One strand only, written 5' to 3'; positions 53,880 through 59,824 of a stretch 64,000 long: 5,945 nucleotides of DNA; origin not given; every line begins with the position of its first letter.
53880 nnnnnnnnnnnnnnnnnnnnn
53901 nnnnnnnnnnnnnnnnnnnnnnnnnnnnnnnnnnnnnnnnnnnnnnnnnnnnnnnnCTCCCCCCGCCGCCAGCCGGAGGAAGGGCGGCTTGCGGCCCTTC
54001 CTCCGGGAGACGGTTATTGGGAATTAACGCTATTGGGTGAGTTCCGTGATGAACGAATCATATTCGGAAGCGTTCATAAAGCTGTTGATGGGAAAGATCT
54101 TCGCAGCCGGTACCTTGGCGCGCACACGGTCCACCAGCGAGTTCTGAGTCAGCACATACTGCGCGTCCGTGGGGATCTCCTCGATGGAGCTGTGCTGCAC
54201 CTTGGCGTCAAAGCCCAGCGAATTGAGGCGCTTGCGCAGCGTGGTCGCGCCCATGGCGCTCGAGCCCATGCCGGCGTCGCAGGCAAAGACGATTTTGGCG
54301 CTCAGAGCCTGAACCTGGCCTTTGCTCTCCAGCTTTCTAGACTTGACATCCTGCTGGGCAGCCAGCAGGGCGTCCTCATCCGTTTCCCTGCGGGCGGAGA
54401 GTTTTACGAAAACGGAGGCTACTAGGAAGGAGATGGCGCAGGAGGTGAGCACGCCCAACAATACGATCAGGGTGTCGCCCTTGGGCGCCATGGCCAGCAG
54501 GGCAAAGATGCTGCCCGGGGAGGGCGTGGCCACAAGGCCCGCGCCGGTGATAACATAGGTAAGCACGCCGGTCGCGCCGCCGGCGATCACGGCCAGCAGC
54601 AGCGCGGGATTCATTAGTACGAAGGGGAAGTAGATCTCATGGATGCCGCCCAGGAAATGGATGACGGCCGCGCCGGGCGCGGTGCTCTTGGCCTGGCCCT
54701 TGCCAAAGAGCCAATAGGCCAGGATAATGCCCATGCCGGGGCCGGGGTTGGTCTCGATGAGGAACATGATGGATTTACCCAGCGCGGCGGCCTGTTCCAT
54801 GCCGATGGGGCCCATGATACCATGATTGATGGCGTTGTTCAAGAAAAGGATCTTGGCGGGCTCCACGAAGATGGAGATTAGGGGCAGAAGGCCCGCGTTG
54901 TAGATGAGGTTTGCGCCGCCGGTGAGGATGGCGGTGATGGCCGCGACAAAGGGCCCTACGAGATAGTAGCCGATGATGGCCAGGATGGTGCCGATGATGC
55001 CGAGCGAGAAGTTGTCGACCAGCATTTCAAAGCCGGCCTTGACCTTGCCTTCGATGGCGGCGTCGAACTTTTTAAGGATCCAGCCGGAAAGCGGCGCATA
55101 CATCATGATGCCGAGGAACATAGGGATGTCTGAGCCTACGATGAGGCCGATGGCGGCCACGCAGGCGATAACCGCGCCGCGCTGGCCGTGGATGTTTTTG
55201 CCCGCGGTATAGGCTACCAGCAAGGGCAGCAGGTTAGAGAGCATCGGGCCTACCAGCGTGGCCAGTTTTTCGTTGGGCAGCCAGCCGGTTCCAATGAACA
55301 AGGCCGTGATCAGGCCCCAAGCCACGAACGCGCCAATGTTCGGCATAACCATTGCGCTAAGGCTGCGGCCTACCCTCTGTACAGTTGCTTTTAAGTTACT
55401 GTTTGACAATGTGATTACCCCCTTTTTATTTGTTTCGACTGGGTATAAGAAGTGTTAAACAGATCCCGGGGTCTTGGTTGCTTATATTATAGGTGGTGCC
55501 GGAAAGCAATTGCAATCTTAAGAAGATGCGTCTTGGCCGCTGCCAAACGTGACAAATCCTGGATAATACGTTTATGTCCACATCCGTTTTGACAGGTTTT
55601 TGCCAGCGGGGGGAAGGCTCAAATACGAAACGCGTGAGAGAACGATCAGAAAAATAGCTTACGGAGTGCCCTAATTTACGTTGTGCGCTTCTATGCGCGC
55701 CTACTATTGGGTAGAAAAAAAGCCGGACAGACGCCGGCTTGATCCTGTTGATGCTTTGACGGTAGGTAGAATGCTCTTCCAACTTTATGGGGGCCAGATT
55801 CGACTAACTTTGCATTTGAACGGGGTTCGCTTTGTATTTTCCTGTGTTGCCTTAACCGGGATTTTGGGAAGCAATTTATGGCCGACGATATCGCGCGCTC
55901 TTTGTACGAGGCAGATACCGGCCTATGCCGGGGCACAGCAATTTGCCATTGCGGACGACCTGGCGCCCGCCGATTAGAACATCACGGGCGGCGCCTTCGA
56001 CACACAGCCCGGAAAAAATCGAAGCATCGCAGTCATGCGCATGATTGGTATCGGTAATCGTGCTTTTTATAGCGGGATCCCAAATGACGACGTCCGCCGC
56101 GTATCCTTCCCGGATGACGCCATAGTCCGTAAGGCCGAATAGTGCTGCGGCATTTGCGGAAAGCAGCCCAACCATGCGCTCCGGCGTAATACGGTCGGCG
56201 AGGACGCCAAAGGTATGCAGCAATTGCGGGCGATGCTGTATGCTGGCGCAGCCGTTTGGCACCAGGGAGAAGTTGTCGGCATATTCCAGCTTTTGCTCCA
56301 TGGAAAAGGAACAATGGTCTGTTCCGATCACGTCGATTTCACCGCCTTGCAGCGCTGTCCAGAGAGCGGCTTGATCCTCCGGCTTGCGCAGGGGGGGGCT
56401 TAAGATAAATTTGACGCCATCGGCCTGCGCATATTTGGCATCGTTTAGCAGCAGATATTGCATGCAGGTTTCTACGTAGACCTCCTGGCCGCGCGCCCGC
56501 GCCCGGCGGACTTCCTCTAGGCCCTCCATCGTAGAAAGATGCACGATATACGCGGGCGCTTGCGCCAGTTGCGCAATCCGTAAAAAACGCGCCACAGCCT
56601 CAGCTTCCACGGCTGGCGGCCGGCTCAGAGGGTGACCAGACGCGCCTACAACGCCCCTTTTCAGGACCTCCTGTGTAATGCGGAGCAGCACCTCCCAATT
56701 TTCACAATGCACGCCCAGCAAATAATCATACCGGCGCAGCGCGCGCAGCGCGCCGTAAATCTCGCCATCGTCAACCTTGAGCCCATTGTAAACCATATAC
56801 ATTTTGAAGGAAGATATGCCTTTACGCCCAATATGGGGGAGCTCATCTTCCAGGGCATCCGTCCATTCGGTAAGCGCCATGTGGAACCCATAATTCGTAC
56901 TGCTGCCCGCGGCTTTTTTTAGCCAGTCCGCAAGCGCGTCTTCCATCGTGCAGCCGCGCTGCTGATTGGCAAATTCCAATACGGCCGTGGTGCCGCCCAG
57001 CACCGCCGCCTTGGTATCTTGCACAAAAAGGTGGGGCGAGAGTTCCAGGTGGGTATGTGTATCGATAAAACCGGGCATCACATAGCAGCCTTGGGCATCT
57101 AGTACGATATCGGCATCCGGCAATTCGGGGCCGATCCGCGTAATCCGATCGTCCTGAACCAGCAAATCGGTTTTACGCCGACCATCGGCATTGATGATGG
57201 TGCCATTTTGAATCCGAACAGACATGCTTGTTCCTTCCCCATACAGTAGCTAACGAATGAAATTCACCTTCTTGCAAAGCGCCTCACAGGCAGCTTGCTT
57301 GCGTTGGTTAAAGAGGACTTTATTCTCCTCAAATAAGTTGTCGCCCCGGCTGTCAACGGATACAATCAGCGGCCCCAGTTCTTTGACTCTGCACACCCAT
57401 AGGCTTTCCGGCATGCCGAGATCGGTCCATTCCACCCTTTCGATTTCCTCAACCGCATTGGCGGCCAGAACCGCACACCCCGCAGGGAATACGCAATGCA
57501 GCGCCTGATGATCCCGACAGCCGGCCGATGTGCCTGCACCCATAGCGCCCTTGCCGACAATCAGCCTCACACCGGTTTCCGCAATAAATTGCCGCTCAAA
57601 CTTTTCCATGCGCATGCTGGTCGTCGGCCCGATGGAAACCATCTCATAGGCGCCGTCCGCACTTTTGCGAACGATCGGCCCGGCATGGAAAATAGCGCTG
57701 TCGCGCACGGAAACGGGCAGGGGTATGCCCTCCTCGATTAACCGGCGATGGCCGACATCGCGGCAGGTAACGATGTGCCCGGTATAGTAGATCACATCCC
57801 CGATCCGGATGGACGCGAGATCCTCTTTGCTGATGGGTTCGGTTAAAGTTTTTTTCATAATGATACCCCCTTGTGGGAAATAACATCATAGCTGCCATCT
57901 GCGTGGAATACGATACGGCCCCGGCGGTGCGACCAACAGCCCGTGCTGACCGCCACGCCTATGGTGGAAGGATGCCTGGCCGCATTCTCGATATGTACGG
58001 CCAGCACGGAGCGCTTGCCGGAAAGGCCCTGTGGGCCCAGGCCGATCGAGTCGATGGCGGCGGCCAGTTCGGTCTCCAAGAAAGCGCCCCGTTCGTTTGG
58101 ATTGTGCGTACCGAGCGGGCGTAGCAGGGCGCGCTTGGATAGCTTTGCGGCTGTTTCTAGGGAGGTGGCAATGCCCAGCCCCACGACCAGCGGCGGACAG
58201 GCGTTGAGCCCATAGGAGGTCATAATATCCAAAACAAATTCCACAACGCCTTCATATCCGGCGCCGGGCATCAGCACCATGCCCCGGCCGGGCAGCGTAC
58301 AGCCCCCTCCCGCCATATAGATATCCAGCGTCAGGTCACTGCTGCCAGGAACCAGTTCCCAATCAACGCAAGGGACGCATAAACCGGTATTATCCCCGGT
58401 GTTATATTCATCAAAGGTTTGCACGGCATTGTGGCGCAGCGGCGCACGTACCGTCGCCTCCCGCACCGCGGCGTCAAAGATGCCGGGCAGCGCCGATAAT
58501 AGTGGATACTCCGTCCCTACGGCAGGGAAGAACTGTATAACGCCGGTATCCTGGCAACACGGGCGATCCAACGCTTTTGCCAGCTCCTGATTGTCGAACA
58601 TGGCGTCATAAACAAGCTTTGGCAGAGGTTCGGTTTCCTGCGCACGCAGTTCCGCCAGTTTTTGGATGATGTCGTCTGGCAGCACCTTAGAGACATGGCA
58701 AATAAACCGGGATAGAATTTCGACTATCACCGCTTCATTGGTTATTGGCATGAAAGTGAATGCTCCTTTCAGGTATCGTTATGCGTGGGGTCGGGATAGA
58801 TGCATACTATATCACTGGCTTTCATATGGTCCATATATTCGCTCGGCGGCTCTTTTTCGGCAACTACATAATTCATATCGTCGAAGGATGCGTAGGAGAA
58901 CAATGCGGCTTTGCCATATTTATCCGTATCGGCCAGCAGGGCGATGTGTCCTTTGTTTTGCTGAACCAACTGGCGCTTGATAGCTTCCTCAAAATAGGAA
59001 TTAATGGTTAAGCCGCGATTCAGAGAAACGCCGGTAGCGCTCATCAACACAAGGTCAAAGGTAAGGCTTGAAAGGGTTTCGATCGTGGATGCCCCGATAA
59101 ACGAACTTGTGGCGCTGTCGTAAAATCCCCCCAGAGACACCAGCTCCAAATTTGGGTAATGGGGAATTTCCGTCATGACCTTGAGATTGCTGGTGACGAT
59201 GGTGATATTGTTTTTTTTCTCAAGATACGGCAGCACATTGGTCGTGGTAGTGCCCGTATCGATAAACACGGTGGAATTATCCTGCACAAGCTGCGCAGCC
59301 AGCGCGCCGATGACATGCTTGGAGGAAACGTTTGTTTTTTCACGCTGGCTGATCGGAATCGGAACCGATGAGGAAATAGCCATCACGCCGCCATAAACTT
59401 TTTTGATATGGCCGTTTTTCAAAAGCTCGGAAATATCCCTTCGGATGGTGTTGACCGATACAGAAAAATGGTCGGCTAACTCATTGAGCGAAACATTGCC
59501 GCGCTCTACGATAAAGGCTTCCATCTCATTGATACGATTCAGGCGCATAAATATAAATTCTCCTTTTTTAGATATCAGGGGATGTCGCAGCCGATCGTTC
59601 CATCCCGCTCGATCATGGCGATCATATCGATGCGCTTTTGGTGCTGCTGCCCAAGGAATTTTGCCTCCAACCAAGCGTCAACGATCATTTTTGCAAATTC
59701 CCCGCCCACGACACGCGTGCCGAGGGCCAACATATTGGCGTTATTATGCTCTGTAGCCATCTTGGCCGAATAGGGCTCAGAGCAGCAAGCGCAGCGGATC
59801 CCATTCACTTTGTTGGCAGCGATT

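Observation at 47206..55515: Mannitol-class PTS operon without MtlD: PfkB kinase plus SorE-like long Zn-dehydrogenase plus embedded ptsH-ptsI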

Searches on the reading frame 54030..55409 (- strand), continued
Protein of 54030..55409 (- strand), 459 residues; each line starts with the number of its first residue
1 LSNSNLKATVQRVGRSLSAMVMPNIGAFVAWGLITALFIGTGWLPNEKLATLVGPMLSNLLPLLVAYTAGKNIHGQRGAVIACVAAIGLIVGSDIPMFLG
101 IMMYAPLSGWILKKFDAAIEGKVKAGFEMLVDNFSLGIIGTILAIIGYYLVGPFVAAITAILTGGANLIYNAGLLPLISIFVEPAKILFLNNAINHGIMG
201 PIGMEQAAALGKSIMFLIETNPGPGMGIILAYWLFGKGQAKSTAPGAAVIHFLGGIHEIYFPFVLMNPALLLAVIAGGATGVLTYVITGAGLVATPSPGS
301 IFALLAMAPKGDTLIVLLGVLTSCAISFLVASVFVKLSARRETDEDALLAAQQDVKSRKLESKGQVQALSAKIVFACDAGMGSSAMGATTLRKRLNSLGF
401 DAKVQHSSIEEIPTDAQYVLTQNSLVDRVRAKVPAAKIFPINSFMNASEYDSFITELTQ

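Call 75: find_encoding_contigs(protein=P0222, flank=6000, max_places=1)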
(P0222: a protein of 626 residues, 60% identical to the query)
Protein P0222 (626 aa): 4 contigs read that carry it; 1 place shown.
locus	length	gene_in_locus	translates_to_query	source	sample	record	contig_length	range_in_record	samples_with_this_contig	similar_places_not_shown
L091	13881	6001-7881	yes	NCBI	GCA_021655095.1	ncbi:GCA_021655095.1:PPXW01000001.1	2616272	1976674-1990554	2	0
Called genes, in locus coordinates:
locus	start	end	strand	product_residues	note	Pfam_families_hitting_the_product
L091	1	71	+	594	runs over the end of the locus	PF13687:DUF4153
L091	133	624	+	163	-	PF02915:Rubrerythrin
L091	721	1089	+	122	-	PF03788:LrgA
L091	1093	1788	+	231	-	PF04172:LrgB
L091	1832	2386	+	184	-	PF10502:Peptidase_S26, PF00717:Peptidase_S24 (weak)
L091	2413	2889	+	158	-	PF01625:PMSR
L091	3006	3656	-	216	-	PF00702:Hydrolase, PF13419:HAD_2, PF13242:Hydrolase_like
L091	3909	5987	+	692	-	PF05043:Mga (faint), PF08279:HTH_11, PF00874:PRD, PF00359:PTS_EIIA_2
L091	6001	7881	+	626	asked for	PF02378:PTS_EIIC, PF02302:PTS_IIB, PF00359:PTS_EIIA_2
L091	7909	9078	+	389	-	PF01232:Mannitol_dh, PF08125:Mannitol_dh_C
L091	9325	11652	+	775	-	PF03477:ATP-cone, PF13597:NRDD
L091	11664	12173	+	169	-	PF13353:Fer4_12, PF04055:Radical_SAM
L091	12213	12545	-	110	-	PF01329:Pterin_4a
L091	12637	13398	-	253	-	PF00005:ABC_tran, PF02463:SMC_N, PF09818:ABC_ATPase (faint), PF13304:AAA_21 (faint)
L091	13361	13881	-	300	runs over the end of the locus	PF02653:BPD_transp_2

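Call 76: find_encoding_contigs(protein=P0169, flank=6000, max_places=1)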
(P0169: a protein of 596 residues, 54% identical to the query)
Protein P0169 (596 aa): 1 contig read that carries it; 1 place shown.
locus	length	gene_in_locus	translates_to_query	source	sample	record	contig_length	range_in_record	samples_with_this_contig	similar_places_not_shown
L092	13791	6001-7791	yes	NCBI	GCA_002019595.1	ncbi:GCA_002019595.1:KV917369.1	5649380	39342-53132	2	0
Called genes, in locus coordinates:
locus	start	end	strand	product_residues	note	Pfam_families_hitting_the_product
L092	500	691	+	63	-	-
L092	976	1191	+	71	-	-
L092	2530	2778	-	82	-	-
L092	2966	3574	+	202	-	PF13679:Methyltransf_32, PF13847:Methyltransf_31 (weak)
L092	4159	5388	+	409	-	PF01595:CNNM, PF00571:CBS, PF03471:CorC_HlyC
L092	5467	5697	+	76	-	PF12728:HTH_17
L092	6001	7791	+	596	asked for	PF02378:PTS_EIIC, PF02302:PTS_IIB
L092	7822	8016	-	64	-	-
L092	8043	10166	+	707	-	PF02302:PTS_IIB (faint), PF05043:Mga (weak), PF08220:HTH_DeoR (faint), PF08279:HTH_11, PF05043:Mga (weak), PF08279:HTH_11 (weak), PF00874:PRD, PF00359:PTS_EIIA_2, +1 more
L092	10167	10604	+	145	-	PF00359:PTS_EIIA_2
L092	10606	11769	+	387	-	PF01232:Mannitol_dh, PF08125:Mannitol_dh_C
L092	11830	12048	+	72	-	PF00834:Ribul_P_3_epim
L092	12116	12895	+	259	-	PF08282:Hydrolase_3, PF12710:HAD (faint), PF13419:HAD_2 (faint), PF00702:Hydrolase (weak), PF05116:S6PP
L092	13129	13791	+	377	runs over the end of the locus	-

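Call 77: find_encoding_contigs(protein=P0238, flank=6000, max_places=1)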
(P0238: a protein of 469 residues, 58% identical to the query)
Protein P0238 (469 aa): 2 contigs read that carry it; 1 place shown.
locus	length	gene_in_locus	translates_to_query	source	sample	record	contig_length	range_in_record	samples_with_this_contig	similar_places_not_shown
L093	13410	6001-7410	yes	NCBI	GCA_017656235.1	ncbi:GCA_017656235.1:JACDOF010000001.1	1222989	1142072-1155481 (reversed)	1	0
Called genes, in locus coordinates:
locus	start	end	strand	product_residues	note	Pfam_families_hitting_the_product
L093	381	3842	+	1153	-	PF02574:S-methyl_trans, PF00809:Pterin_bind, PF02607:B12-binding_2, PF02310:B12-binding, PF02965:Met_synt_B12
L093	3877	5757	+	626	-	PF02574:S-methyl_trans, PF02219:MTHFR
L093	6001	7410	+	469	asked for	PF02378:PTS_EIIC, PF02302:PTS_IIB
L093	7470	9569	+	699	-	PF01022:HTH_5 (faint), PF08279:HTH_11 (weak), PF21476:PF0610-like_N (weak), PF05043:Mga (weak), PF00874:PRD, PF00359:PTS_EIIA_2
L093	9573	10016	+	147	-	PF00359:PTS_EIIA_2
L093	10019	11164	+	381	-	PF01232:Mannitol_dh, PF08125:Mannitol_dh_C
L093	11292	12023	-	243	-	-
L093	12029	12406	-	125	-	PF04542:Sigma70_r2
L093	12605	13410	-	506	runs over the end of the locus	PF02074:Peptidase_M32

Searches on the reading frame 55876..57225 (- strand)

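Call 39: search_protein_families(library=pfam, proteins=[window:55876-57225:-], max_evalue=0.00001)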
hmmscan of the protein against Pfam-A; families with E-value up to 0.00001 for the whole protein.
window:55876-57225:- (449 aa): 2 families
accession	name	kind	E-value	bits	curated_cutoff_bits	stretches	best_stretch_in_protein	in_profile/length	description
PF01979.26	Amidohydro_1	-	4.4e-23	82.5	25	1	48-422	1-344/345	Amidohydrolase family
PF07969.17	Amidohydro_3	-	9.1e-15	55.5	29.7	1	344-423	405-471/472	Amidohydrolase family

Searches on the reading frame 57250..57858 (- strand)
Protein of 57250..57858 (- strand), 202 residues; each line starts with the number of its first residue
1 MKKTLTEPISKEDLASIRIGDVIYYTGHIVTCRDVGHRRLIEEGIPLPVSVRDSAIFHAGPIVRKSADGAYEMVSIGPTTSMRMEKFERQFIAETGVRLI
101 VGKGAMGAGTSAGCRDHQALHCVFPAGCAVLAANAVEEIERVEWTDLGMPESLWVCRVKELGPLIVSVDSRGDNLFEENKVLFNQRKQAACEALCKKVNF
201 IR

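Call 39: search_protein_families(library=pfam, proteins=[window:57250-57858:-], max_evalue=0.00001)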
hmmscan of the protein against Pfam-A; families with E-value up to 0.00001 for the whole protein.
window:57250-57858:- (202 aa): 1 family
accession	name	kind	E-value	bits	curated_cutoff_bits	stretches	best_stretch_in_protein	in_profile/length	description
PF05683.17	Fumerase_C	-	6.5e-39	133.8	22.2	1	5-178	31-204/205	Fumarase C-terminus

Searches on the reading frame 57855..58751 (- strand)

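Call 39: search_protein_families(library=pfam, proteins=[window:57855-58751:-], max_evalue=0.00001)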
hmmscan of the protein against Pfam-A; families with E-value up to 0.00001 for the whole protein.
window:57855-58751:- (298 aa): 1 family
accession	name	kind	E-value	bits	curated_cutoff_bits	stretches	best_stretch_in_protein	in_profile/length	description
PF05681.19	Fumerase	-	2.5e-75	253.7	25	1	13-280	4-269/270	Fumarate hydratase (Fumerase)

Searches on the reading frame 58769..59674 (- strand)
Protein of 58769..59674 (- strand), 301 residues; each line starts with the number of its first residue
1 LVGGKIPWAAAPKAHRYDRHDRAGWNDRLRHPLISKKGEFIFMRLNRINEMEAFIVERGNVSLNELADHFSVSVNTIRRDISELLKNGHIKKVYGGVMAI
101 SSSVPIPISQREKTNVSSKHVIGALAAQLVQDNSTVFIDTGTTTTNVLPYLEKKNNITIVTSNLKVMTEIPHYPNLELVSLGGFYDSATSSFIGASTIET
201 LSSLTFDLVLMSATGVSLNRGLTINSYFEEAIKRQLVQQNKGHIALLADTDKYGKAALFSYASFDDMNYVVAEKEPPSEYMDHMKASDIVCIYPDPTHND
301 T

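Call 40: search_protein_families(library=pfam, proteins=[window:58769-59674:-], max_evalue=0.00001)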
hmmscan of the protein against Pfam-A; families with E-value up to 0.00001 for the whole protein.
window:58769-59674:- (301 aa): 4 families
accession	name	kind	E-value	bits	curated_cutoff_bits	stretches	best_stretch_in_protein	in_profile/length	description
PF00455.28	DeoRC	-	4.2e-39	134.5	31.8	1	115-273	2-159/160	DeoR C terminal sensor domain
PF08220.18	HTH_DeoR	-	4.3e-16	58.8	21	1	47-102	1-56/57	DeoR-like helix-turn-helix domain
PF08279.18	HTH_11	-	4.2e-08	33.4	25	1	55-88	10-43/55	HTH domain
PF09012.17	FeoC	-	2.4e-06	28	21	1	49-96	3-50/69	FeoC like transcriptional regulator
